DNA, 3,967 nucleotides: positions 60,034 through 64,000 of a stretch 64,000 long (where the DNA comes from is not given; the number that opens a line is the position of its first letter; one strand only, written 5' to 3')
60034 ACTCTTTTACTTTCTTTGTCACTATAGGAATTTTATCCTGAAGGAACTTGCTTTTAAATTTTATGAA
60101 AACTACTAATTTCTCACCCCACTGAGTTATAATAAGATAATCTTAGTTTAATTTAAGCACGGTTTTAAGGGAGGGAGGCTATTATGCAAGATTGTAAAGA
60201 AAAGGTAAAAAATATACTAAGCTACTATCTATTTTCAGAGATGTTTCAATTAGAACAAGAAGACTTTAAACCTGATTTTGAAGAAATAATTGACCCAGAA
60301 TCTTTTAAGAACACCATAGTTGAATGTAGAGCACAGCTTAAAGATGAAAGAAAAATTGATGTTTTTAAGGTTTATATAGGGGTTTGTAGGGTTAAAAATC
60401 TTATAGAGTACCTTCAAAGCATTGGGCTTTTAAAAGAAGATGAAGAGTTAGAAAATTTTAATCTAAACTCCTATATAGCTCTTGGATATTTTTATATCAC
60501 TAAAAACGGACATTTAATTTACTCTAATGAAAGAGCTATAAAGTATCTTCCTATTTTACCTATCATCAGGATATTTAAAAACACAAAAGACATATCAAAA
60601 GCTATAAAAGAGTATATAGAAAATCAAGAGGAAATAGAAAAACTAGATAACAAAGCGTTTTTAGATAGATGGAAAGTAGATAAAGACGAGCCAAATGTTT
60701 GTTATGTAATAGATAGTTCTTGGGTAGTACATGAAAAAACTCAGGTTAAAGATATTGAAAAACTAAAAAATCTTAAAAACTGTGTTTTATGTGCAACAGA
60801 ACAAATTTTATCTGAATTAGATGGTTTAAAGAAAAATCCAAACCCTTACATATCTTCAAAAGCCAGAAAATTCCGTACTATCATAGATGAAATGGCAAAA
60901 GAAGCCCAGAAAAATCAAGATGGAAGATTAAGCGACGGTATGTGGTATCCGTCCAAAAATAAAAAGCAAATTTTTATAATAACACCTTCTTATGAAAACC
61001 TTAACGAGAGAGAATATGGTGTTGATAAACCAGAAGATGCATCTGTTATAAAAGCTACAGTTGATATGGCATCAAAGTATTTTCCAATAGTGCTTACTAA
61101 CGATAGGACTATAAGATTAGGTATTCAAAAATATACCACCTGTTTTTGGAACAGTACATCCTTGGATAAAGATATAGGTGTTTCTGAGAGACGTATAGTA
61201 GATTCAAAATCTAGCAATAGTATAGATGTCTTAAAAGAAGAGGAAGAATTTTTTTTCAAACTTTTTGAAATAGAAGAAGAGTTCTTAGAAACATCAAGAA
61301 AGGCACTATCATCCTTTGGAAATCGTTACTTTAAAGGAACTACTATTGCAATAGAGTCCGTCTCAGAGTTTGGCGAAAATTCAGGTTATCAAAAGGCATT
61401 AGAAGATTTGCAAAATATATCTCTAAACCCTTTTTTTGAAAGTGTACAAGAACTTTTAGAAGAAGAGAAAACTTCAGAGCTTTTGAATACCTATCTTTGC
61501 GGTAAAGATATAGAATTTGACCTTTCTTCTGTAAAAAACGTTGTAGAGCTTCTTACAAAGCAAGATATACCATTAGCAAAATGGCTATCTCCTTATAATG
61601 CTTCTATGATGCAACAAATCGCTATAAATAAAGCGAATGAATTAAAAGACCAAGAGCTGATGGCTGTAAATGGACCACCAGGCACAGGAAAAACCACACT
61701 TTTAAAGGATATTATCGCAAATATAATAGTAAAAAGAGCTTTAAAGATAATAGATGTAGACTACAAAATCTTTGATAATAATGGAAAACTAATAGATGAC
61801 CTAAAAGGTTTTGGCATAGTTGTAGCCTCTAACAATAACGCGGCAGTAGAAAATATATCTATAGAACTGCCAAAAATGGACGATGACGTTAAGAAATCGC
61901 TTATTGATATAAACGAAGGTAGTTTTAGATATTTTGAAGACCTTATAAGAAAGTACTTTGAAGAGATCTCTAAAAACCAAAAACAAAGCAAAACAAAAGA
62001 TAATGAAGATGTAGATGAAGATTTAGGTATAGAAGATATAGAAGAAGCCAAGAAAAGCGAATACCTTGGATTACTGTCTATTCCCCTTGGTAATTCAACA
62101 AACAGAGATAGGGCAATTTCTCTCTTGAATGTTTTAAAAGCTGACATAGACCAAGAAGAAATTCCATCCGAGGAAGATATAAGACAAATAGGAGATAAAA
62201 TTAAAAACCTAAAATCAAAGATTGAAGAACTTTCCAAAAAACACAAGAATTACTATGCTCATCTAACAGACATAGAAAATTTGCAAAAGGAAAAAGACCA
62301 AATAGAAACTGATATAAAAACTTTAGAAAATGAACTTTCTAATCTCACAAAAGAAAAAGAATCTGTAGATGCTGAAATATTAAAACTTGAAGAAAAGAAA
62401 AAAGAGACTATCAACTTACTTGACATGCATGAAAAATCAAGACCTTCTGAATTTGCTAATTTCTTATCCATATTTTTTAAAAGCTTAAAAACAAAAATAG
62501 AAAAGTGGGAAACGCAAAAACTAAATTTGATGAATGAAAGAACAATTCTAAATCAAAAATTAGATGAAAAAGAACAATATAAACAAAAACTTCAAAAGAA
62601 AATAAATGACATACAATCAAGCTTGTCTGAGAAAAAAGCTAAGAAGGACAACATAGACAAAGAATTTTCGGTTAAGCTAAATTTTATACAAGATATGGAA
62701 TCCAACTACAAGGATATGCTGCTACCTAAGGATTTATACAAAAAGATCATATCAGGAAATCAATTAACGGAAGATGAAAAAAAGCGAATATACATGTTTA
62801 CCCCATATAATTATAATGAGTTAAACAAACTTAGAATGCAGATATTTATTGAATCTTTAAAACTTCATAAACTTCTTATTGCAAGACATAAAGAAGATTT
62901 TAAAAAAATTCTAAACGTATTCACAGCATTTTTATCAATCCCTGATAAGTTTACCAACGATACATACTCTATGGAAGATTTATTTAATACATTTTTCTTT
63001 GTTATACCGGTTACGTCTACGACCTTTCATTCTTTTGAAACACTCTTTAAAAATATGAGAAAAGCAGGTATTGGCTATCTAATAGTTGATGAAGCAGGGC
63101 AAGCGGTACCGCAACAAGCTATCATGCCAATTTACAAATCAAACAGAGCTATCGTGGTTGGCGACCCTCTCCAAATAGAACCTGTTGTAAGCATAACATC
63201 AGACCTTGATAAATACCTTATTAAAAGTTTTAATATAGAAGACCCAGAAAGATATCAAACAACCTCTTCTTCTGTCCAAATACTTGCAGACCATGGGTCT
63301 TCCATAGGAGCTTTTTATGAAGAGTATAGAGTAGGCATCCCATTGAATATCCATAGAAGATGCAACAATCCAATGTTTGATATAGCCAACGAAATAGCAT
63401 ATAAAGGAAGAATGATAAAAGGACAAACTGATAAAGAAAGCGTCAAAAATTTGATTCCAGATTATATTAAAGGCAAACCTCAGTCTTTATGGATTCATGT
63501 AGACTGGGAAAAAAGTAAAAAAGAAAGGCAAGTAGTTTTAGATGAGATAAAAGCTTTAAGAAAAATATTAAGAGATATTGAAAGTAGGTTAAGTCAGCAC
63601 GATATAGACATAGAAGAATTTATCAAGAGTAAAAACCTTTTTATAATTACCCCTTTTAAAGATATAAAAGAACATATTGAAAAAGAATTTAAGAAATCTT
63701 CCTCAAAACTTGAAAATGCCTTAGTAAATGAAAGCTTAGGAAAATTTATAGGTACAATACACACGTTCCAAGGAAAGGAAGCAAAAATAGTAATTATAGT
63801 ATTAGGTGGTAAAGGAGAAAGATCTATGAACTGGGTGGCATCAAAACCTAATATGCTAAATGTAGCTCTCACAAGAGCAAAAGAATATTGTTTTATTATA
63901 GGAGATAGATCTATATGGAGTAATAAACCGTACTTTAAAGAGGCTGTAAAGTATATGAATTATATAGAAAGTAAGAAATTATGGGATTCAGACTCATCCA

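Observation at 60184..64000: Giant Upf1-like SF1 helicase, missing from the ORF track, with an unassignable ~480-aa N-terminal region and a ~390-aa coiled-coil insertion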

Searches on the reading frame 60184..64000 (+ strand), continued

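Call 57: find_encoding_contigs(protein=P0042, flank=8000, max_places=1)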
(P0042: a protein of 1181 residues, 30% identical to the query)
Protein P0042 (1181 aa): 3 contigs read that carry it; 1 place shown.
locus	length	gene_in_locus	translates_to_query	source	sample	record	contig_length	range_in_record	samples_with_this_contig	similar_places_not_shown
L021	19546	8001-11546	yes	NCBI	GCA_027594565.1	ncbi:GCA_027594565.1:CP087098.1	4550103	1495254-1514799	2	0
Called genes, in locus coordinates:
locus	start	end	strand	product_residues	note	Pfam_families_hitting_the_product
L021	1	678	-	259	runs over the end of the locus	-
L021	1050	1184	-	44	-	PF08924:Rv2525c_GlyHyd-like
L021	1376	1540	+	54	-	-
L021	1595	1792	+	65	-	-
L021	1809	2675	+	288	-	PF01370:Epimerase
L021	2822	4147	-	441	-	PF01565:FAD_binding_4, PF08031:BBE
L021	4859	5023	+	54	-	-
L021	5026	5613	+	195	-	PF06414:Zeta_toxin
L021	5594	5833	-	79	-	-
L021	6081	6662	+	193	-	PF28529:McrB_lid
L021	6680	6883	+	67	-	-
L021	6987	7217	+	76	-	PF10117:McrBC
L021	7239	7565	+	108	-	PF10117:McrBC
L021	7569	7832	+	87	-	-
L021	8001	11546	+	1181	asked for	PF01443:Viral_helicase1 (faint), PF13086:AAA_11, PF13087:AAA_12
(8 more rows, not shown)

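Call 58: find_encoding_contigs(protein=P0029, flank=8000, max_places=1)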
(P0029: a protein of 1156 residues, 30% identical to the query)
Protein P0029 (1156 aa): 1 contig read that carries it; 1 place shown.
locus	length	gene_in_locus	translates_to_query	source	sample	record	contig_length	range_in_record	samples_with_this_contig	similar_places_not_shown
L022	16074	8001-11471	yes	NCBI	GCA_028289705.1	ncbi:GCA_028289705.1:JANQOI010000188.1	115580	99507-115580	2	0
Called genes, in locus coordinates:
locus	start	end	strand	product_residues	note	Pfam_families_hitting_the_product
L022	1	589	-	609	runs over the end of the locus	PF00211:Guanylate_cyc, PF13432:TPR_16 (faint), PF12895:ANAPC3 (faint), PF13414:TPR_11 (faint), PF13424:TPR_12 (faint), PF21033:RMD1-3 (faint), PF00515:TPR_1 (faint), PF14559:TPR_19, +4 more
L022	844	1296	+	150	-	-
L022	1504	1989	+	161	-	PF10517:DM13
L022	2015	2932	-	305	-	PF00126:HTH_1, PF03466:LysR_substrate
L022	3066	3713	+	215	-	PF03807:F420_oxidored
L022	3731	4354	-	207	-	PF01073:3Beta_HSD (weak), PF01370:Epimerase, PF04321:RmlD_sub_bind (weak), PF05368:NmrA, PF13460:NAD_binding_10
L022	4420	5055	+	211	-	PF00440:TetR_N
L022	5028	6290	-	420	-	PF02403:Seryl_tRNA_N, PF00587:tRNA-synt_2b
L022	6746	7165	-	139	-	PF22746:SHOCT-like_DUF2089-C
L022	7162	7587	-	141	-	PF09862:DUF2089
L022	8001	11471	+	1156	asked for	PF01443:Viral_helicase1 (faint), PF13086:AAA_11, PF13087:AAA_12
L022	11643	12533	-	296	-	PF00126:HTH_1, PF03466:LysR_substrate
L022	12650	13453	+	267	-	PF05721:PhyH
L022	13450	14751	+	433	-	PF00464:SHMT, PF00155:Aminotran_1_2, PF01212:Beta_elim_lyase (faint)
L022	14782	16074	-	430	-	PF01653:DNA_ligase_aden, PF03120:OB_DNA_ligase, PF03119:DNA_ligase_ZBD, PF12826:HHH_2 (weak), PF00533:BRCT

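Call 72: search_protein_families(library=phrogs, proteins=[window:60184-64000:+], max_evalue=0.001)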
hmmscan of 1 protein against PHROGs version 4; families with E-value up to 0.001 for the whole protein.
window:60184-64000:+ (1272 aa): 2 families
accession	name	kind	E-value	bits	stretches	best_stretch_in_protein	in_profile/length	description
phrog_25411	-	unknown function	9e-21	75.2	2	1145-1244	506-601/627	-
phrog_194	-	head and packaging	5.6e-08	33.9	1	1177-1247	243-315/335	head scaffolding protein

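Call 74: search_protein_families(library=padloc, proteins=[L001:5232-6830:+, L001:6818-9580:+, L001:2711-4390:-, L001:4383-5012:-, L017:8326-9954:+, L017:7087-7887:+, L017:17022-17612:-, L019:3465-4097:-, L001:15535-16803:-, L018:12876-14696:+], max_evalue=0.00001)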
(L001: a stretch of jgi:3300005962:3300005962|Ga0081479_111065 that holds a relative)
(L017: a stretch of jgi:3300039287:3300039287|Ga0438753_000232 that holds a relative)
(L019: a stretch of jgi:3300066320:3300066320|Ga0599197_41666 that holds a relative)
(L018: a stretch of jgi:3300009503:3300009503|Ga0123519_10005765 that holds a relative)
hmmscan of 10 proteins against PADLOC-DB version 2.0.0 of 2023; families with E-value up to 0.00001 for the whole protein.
L001:5232-6830:+ (532 aa): 26 families (the best 25 are shown)
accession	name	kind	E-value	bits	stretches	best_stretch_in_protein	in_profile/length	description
PDLC04135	mad3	-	5e-32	109.9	1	1-498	1-355/374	mads_3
PDLC03859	LmuB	-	2.9e-16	57.8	2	3-99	6-105/611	-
PDLC03863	LmuB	-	1.9e-10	38.1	1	12-91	14-94/610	-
PDLC02979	AriA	-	2.1e-09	35.6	1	1-470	1-372/373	-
PDLC04213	HEC-02A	-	7e-09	33.7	1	1-81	1-79/337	-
PDLC00307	PtuA1|PtuA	-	2.4e-07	28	1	1-49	1-49/424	AAA ATPase domain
PDLC00278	PtuA1|PtuA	-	9.2e-07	26.5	1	2-48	3-49/436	AAA ATPase domain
PDLC02980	AriA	-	1e-06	27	0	24-469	1-301/304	-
PDLC00519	JetC1|JetC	-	1.2e-06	25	0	2-46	4-47/1097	DUF3584 domain; MukB-like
PDLC00298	PtuA1|PtuA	-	1.8e-06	25.3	1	2-47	3-48/423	AAA ATPase domain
PDLC04611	PDC-M38A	-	1.9e-06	25.7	1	1-246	1-241/383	-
PDLC00071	GajA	-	1.9e-06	25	1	2-49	3-50/588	AAA ATPase domain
PDLC00091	GajA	-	1.9e-06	25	1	2-221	3-218/627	AAA ATPase domain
PDLC00098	GajA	-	2.8e-06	24.3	0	2-48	3-49/534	AAA ATPase domain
PDLC04183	HEC-01A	-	3.1e-06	24.5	0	2-45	5-47/402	-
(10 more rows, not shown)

L001:6818-9580:+ (920 aa): 23 families
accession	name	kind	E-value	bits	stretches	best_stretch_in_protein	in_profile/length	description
PDLC04135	mad3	-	2.6e-105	351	2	600-913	10-366/374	mads_3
PDLC04140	mad8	-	9.4e-46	154.7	3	599-874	13-237/314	mads_8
PDLC02980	AriA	-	9.7e-17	59.9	0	455-531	226-303/304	-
PDLC03878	NsnB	-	8.3e-13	46.8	0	599-641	6-49/345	-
PDLC02914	ATPase-Toprim_I-B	-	1.3e-11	42.4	0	808-875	184-249/443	-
PDLC04175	HEC-01A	-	5.9e-11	40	0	463-523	245-304/363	-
PDLC04244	PDC-M01A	-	7.1e-11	39.6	0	416-531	279-392/482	-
PDLC04242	PDC-M01A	-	2.2e-10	37.4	0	464-527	401-466/566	-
PDLC04176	HEC-01A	-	2.8e-09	34.8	0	825-877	272-324/371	-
PDLC00289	PtuA1|PtuA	-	4.2e-09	33.9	0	467-531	228-292/404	AAA ATPase domain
PDLC02335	AbiLi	-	5.2e-09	33.6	0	386-531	154-241/326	AbiLi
PDLC00285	PtuA1|PtuA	-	2.5e-08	31.6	0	421-516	215-313/432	AAA ATPase domain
PDLC04164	AriA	-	6.1e-08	30.5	0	466-529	171-234/253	-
PDLC03859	LmuB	-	9.5e-08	29.7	0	14-40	13-40/611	-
PDLC02358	Old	-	1.4e-07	28.7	0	486-535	284-333/578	Old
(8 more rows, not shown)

L001:2711-4390:- (559 aa): 42 families (the best 25 are shown)
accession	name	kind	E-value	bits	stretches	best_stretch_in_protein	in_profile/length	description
PDLC00633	ZorD1|ZorD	-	2.4e-63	212.6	1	99-541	441-894/908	"SWI2/SNF2 helicase, Mrr-like nuclease"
PDLC02842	DpdE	-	1.5e-48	163.2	1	102-550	702-1172/1176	DpdE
PDLC02845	DpdE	-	2.1e-46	156.3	1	100-536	842-1276/1293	DpdE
PDLC02850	DpdE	-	2.7e-41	139.5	1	103-538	806-1249/1282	DpdE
PDLC00631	ZorD1|ZorD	-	2e-40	136.5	1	101-530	441-907/1071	"SWI2/SNF2 helicase, Mrr-like nuclease"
PDLC00632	ZorD1|ZorD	-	1.8e-38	130.1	1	119-546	619-1092/1101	"SWI2/SNF2 helicase, Mrr-like nuclease"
PDLC02849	DpdE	-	1e-37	127.8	1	119-557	422-856/857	DpdE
PDLC02851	DpdE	-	1.2e-36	124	1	103-536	599-1038/1055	DpdE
PDLC00629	ZorD1|ZorD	-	7.1e-35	118.2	1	192-509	605-925/1012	"SWI2/SNF2 helicase, Mrr-like nuclease"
PDLC00659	HmaA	-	1.1e-34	117.5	2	395-549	509-667/1176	SNF2 helicase / DEAD-box helicase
PDLC00628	ZorD1|ZorD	-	1.5e-34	116.9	1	118-534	535-966/1171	"SWI2/SNF2 helicase, Mrr-like nuclease"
PDLC02627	DrmD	-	1e-33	114.5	2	104-313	306-513/748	DrmD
PDLC02500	BrxHI|BrxHII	-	2.6e-33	113.6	2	384-531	462-607/933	BrxHI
PDLC02852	DpdE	-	2.5e-32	109.8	1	102-531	466-855/905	DpdE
PDLC00627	ZorD1|ZorD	-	5.3e-31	105.4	1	286-509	717-961/1006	"SWI2/SNF2 helicase, Mrr-like nuclease"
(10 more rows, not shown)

L001:4383-5012:- (209 aa): 0 families

L017:8326-9954:+ (542 aa): 30 families (the best 25 are shown)
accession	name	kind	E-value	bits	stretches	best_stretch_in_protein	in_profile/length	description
PDLC00184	HamB1|HamB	-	4.5e-18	62.8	1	30-348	129-473/738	DEAD-box helicase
PDLC00186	HamB1|HamB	-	3.8e-17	59.6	1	253-340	440-527/864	DEAD-box helicase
PDLC00187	HamB1|HamB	-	1.8e-16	57.7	1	256-346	429-519/851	DEAD-box helicase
PDLC04531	PDC-M23B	-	3.7e-16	56.4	1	250-347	616-713/1060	-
PDLC00185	HamB1|HamB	-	3.9e-16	56.1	1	258-346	439-526/871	DEAD-box helicase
PDLC00180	HamB1|HamB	-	4.3e-16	56.6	1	30-347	114-438/709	DEAD-box helicase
PDLC00174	HamB1|HamB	-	4.3e-16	55.9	1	216-333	577-694/1163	DEAD-box helicase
PDLC00190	HamB1|HamB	-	8.6e-16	55.5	1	161-515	342-679/866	DEAD-box helicase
PDLC00200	HamB2|HamB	-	8.8e-16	55.1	1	255-336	441-522/865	DEAD-box helicase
PDLC00201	HamB2|HamB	-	1e-15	55.2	1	32-343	119-436/721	DEAD-box helicase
PDLC00194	HamB1|HamB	-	1.4e-13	47.6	1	212-347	506-652/995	DEAD-box helicase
PDLC00176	HamB1|HamB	-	1.7e-12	44.2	1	205-346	375-512/845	DEAD-box helicase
PDLC00192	HamB1|HamB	-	2.4e-12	43.3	1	251-333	573-654/1104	DEAD-box helicase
PDLC00199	HamB2|HamB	-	7.3e-12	42.1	1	254-336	428-509/841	DEAD-box helicase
PDLC00188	HamB1|HamB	-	3e-11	40.1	1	234-442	546-757/1037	DEAD-box helicase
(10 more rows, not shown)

L017:7087-7887:+ (266 aa): 0 families

L017:17022-17612:- (196 aa): 0 families

L019:3465-4097:- (210 aa): 0 families

L001:15535-16803:- (422 aa): 3 families
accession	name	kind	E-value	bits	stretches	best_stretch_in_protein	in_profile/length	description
PDLC04606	PDC-M37B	-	1.2e-30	104.9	1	114-321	98-305/390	-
PDLC03838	DolB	-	1.5e-26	91.5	1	143-313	122-281/375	-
PDLC04605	PDC-M37B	-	1.3e-25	88.5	1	98-320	209-434/518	-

L018:12876-14696:+ (606 aa): 4 families
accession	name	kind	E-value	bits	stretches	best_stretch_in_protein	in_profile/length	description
PDLC01439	typeIV_DinG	-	8.9e-27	92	1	9-543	15-488/575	CAS-IV-A; associated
PDLC01729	typeIV_DinG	-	1.1e-13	48.9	1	11-559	20-570/666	Csf4_0_IVA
PDLC01730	typeIV_DinG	-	4.7e-07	26.5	0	9-103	120-218/802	Csf4_1_IVA1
PDLC04140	mad8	-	7e-07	27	1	10-284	8-246/314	mads_8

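Call 77: find_related_loci(query=A1, collection=viral_contigs, flank=8000)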
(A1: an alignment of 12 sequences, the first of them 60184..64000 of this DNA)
Query A1 (1272 aa) in viral_contigs; peptide patterns used: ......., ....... (x = any residue, [..] = any of these).
60 stretches matched a pattern, but none encodes a relative of the query by tblastn (E <= 1e-3).

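Call 78: find_related_loci(query=A1, collection=metagenome_contigs, flank=8000)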
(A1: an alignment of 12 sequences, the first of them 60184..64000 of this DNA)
Query A1 (1272 aa) in metagenome_contigs; peptide patterns used: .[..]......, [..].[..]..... (x = any residue, [..] = any of these).
600 stretches matched a pattern (row limit reached: there are more); 10 encode a relative of the query (tblastn E <= 1e-3); 10 distinct loci.
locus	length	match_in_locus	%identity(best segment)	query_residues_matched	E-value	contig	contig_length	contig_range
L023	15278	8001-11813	88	1-1272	0e+0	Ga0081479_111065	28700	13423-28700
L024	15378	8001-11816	87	1-1272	0e+0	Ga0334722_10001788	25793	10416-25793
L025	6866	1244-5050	78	1-1267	0e+0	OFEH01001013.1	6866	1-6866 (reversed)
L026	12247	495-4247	74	1-1258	0e+0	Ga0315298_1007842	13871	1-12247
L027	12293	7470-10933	88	1-1155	0e+0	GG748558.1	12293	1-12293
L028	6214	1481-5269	47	9-1262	0e+0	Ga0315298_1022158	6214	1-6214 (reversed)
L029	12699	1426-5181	46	9-1263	0e+0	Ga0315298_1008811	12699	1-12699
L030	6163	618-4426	81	1-1262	0e+0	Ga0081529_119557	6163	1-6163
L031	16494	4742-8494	46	9-1263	0e+0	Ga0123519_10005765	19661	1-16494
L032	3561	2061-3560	80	1-503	8e-133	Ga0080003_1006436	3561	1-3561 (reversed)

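Call 82: search_protein_families(library=pfam, proteins=[L025:274-1044:+, L025:5129-6361:+, L025:6442-6804:+, L026:5554-6516:+, L026:6387-6974:+, L026:7067-7540:+, L026:7537-8112:+, L026:8204-9106:-, L026:9576-10697:-, L026:11568-12194:-], max_evalue=0.001)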
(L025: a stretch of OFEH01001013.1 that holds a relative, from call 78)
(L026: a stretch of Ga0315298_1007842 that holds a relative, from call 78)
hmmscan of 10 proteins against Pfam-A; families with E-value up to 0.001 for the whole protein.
L025:274-1044:+ (256 aa): 2 families
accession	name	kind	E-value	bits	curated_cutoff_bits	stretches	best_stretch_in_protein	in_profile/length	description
PF01881.21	Cas_Cas6_C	-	2.7e-22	80.3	23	1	128-253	2-125/125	CRISPR associated protein Cas6, C-terminal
PF21350.2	Cas6_I-A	-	0.00022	21.9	27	1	13-106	2-85/101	CRISPR-associated protein Cas6, N-terminal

L025:5129-6361:+ (410 aa): 0 families

L025:6442-6804:+ (120 aa): 0 families

L026:5554-6516:+ (320 aa): 2 families
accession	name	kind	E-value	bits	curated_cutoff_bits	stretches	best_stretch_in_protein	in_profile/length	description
PF00589.27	Phage_integrase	-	2.6e-11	44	27.1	1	172-319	9-166/172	Phage integrase family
PF02899.23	Phage_int_SAM_1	-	8.6e-05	23.2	22.3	0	69-132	14-75/83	Phage integrase, N-terminal SAM-like domain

L026:6387-6974:+ (195 aa): 0 families

L026:7067-7540:+ (157 aa): 0 families

L026:7537-8112:+ (191 aa): 0 families

L026:8204-9106:- (300 aa): 1 family
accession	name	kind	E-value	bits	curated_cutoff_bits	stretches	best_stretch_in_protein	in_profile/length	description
PF05063.20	MT-A70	-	8.6e-25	88.1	23.9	1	127-284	1-171/172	MT-A70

L026:9576-10697:- (373 aa): 5 families
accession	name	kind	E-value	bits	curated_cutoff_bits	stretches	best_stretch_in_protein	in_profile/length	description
PF01926.29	MMR_HSR1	-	3.8e-12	46.8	21.9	1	37-157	2-113/113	50S ribosome-binding GTPase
PF04548.22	AIG1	-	2.6e-09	37.2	27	1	36-170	2-138/212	AIG1 family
PF03193.22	RsgA_GTPase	-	6.4e-07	29.8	30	1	23-90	95-168/174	RsgA GTPase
PF05128.17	DUF697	-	1.4e-06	28.6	27.7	1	223-348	11-140/162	Domain of unknown function (DUF697)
PF00350.29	Dynamin_N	-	7.1e-05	23.3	27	1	37-79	1-42/168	Dynamin family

L026:11568-12194:- (208 aa): 0 families
